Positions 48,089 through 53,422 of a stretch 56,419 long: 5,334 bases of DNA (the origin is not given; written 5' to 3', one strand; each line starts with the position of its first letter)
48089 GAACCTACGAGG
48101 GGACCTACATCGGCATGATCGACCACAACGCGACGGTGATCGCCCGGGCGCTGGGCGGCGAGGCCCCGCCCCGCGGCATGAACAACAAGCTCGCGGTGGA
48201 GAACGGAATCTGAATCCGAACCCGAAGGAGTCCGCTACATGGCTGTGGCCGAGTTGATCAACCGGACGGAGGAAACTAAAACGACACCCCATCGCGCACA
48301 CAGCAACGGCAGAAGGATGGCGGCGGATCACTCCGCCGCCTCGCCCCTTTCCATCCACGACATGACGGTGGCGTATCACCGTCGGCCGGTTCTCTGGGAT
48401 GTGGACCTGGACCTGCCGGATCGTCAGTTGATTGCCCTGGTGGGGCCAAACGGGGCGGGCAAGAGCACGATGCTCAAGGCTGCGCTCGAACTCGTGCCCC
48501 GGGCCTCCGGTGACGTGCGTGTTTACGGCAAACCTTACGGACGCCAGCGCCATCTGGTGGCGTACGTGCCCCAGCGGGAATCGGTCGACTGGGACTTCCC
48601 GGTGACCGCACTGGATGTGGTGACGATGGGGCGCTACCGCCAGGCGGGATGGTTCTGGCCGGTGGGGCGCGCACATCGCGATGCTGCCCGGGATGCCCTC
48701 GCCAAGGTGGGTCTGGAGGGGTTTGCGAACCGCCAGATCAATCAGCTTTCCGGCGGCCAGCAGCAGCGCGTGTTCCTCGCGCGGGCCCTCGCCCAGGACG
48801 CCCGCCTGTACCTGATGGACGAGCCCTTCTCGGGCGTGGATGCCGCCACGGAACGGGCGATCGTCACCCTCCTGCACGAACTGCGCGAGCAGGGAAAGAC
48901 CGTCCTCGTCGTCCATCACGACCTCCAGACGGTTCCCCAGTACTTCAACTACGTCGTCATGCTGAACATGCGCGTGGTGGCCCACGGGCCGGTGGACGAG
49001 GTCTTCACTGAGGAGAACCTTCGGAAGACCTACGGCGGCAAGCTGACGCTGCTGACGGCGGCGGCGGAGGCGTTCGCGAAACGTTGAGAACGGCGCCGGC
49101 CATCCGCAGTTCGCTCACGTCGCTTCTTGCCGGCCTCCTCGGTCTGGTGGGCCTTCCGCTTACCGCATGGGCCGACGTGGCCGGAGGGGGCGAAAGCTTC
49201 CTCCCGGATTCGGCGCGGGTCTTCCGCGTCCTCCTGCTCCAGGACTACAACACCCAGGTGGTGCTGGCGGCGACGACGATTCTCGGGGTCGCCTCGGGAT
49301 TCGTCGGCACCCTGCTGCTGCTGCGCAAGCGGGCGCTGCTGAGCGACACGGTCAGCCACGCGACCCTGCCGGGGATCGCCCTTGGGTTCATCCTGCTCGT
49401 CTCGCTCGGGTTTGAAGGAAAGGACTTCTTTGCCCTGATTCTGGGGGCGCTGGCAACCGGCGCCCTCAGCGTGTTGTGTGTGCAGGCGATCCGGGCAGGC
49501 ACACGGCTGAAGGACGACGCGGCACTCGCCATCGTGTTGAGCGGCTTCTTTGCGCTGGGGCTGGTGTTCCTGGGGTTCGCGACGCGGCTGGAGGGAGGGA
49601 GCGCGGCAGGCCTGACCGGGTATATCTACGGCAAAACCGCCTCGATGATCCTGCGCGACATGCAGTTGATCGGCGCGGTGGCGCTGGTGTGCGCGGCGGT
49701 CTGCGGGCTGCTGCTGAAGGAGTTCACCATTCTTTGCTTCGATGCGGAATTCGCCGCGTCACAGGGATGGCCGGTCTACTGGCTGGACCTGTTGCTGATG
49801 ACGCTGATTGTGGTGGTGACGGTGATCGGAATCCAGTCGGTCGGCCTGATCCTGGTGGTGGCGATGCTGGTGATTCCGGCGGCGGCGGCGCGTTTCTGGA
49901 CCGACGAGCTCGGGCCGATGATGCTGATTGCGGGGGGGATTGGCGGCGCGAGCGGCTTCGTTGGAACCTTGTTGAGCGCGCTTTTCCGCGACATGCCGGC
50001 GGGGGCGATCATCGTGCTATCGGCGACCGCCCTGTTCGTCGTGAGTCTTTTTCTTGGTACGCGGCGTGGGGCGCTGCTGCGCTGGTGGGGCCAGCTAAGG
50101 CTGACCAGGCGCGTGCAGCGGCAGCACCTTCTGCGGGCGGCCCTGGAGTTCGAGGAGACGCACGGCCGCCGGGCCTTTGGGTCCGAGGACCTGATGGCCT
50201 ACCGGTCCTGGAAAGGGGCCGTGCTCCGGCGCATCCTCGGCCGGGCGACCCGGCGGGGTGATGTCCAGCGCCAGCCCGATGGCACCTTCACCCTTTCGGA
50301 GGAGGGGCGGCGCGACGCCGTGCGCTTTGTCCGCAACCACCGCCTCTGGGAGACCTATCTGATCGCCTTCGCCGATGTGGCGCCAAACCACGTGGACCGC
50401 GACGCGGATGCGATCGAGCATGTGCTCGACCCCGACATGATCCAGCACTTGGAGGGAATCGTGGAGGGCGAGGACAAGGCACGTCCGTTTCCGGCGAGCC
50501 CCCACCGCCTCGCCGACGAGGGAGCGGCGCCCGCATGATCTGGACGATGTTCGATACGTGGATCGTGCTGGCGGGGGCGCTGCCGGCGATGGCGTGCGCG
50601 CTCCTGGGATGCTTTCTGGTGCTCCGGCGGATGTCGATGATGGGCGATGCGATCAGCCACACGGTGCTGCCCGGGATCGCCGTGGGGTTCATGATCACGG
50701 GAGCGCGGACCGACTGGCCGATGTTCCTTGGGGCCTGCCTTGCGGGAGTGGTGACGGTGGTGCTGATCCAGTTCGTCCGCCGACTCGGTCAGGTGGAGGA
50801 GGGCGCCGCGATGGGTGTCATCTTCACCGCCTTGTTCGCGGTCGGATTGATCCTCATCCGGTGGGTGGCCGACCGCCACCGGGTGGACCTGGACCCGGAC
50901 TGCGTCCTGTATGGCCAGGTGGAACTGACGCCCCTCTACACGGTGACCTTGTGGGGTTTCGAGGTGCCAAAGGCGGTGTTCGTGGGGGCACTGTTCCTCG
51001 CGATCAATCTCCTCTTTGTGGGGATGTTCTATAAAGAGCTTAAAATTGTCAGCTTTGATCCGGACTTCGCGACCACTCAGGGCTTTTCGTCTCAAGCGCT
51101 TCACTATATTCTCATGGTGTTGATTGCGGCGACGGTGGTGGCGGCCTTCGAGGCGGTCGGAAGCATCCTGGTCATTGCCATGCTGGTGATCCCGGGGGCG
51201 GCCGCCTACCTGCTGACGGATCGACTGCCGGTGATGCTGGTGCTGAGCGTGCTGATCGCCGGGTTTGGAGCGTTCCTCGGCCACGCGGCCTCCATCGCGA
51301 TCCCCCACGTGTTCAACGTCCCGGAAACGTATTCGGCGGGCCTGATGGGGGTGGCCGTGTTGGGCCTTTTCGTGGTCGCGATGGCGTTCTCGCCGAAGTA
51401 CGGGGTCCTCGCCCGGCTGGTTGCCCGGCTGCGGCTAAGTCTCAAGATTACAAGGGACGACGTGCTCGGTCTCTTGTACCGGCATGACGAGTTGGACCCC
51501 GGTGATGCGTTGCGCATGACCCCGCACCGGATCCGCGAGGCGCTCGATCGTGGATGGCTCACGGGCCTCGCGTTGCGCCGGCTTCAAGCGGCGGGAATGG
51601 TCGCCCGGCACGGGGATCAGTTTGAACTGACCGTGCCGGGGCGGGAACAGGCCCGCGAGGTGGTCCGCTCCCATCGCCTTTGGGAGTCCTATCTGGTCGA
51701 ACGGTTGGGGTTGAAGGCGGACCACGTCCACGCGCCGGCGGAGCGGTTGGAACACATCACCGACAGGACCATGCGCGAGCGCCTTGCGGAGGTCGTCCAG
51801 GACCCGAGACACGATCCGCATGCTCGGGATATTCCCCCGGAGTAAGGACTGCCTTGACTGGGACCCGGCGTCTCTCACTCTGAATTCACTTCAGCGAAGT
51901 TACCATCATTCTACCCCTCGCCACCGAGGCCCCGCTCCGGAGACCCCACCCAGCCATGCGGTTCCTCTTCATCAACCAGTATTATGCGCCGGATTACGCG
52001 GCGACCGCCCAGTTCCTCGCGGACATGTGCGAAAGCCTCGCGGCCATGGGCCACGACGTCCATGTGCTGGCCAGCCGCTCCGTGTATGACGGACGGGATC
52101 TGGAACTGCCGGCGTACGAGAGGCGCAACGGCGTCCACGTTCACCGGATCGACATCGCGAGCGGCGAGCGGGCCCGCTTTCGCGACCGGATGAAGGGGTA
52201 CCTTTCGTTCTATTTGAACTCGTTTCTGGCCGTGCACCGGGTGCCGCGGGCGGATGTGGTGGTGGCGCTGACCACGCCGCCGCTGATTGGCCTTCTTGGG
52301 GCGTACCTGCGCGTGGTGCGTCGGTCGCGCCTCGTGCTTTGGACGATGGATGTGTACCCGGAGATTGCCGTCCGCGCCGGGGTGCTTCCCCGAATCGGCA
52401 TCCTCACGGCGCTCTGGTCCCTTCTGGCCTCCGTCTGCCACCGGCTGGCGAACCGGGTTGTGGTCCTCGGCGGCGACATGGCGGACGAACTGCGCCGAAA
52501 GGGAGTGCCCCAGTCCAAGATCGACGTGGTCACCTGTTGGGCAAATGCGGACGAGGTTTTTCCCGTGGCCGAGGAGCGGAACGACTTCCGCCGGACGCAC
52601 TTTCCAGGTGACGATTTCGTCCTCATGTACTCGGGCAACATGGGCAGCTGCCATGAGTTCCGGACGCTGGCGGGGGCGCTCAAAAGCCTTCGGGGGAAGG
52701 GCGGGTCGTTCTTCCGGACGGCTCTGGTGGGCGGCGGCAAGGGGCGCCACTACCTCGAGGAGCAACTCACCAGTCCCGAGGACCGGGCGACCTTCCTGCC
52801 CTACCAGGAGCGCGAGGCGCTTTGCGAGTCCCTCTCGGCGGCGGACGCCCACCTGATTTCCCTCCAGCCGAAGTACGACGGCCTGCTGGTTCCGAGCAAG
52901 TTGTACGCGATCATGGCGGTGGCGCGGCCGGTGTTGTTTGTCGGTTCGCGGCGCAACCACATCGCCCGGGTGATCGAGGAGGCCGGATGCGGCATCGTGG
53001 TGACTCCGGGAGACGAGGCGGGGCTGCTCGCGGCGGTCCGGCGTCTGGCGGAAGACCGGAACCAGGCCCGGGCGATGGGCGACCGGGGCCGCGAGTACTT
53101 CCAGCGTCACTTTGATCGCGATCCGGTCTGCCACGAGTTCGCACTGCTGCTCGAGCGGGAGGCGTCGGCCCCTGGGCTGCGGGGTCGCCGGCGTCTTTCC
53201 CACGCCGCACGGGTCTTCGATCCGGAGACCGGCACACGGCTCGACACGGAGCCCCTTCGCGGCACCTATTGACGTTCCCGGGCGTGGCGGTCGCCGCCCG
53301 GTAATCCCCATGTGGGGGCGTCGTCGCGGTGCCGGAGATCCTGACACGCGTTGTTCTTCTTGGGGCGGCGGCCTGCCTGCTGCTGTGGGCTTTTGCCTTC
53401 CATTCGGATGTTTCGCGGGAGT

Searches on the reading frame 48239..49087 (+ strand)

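Call 25: search_protein_families(library=pfam, proteins=[window:48239-49087:+], max_evalue=0.001)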
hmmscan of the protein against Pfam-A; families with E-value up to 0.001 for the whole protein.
window:48239-49087:+ (282 aa): 10 families
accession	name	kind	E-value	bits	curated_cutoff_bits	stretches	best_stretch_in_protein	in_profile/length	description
PF00005.33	ABC_tran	-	3.1e-27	96.3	25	1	54-197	3-136/137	ABC transporter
PF13304.12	AAA_21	-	9.6e-09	36.2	27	0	65-82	2-19/304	AAA domain, putative AbiEii toxin, Type IV TA system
PF02463.25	SMC_N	-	8.4e-08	32.3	40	0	167-234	134-204/220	RecF/RecN/SMC N terminal domain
PF13481.12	AAA_25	-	3.8e-05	23.8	27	0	47-79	18-50/195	AAA domain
PF13604.12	AAA_30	-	4.4e-05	23.7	27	0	62-96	18-52/191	AAA domain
PF13191.12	AAA_16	-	0.00068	20.6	32.6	0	63-224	25-166/167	AAA ATPase domain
PF13401.12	AAA_22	-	0.00074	20.3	27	0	62-102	5-33/130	AAA domain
PF13555.12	AAA_29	-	0.00078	19.6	27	0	61-85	21-45/61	P-loop containing region of AAA domain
PF13514.12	AAA_27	-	0.00084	19.4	22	0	55-85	17-49/206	AAA domain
PF13476.12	AAA_23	-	0.00085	20.4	27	0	55-81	13-38/201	AAA domain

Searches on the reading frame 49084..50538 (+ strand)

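Call 26: search_protein_families(library=pfam, proteins=[window:49084-50538:+], max_evalue=0.001)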
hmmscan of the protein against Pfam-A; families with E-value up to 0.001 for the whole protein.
window:49084-50538:+ (484 aa): 3 families
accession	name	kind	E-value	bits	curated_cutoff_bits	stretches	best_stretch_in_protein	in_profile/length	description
PF00950.22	ABC-3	-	7e-60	203.2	20.1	1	55-324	3-257/258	ABC 3 transport family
PF02742.21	Fe_dep_repr_C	-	5.3e-13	49.2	27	1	406-457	2-53/70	Iron dependent repressor, metal binding and dimerisation domain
PF01032.23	FecCD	-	0.0001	21.9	26.5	1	96-320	81-307/311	FecCD transport family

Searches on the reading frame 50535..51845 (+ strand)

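Call 26: search_protein_families(library=pfam, proteins=[window:50535-51845:+], max_evalue=0.001)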
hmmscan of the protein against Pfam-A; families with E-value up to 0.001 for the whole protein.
window:50535-51845:+ (436 aa): 2 families
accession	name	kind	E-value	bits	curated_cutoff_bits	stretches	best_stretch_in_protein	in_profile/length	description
PF00950.22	ABC-3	-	2.9e-50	171.7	20.1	1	9-257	7-236/258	ABC 3 transport family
PF02742.21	Fe_dep_repr_C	-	1.1e-21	77.1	27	1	368-434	3-69/70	Iron dependent repressor, metal binding and dimerisation domain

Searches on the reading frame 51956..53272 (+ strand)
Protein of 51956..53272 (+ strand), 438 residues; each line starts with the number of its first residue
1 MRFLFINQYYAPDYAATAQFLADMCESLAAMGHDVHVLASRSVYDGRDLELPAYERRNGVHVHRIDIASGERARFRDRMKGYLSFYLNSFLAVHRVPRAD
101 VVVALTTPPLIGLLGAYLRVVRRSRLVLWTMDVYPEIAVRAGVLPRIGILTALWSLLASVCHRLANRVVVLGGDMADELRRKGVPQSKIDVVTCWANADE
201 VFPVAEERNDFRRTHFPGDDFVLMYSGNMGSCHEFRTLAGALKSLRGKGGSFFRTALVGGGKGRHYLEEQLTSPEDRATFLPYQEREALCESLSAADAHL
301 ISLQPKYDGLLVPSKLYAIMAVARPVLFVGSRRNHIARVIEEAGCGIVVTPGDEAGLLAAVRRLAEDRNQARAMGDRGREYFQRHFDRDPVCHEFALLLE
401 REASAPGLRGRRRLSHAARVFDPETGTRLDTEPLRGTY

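Call 26: search_protein_families(library=pfam, proteins=[window:51956-53272:+], max_evalue=0.001)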
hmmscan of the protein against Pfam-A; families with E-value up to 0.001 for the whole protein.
window:51956-53272:+ (438 aa): 4 families
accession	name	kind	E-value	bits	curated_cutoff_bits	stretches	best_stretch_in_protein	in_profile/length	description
PF13579.12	Glyco_trans_4_4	-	2.9e-15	57.4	29.7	1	18-195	4-158/158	Glycosyl transferase 4-like domain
PF13439.12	Glyco_transf_4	-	2.1e-11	44.6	28.5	1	19-195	6-165/170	Glycosyltransferase Family 4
PF13692.12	Glyco_trans_1_4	-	1.4e-09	38.8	27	1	222-367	3-142/142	Glycosyl transferases group 1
PF00534.26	Glycos_transf_1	-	8.9e-09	35.5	26.4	1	208-380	3-171/172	Glycosyl transferases group 1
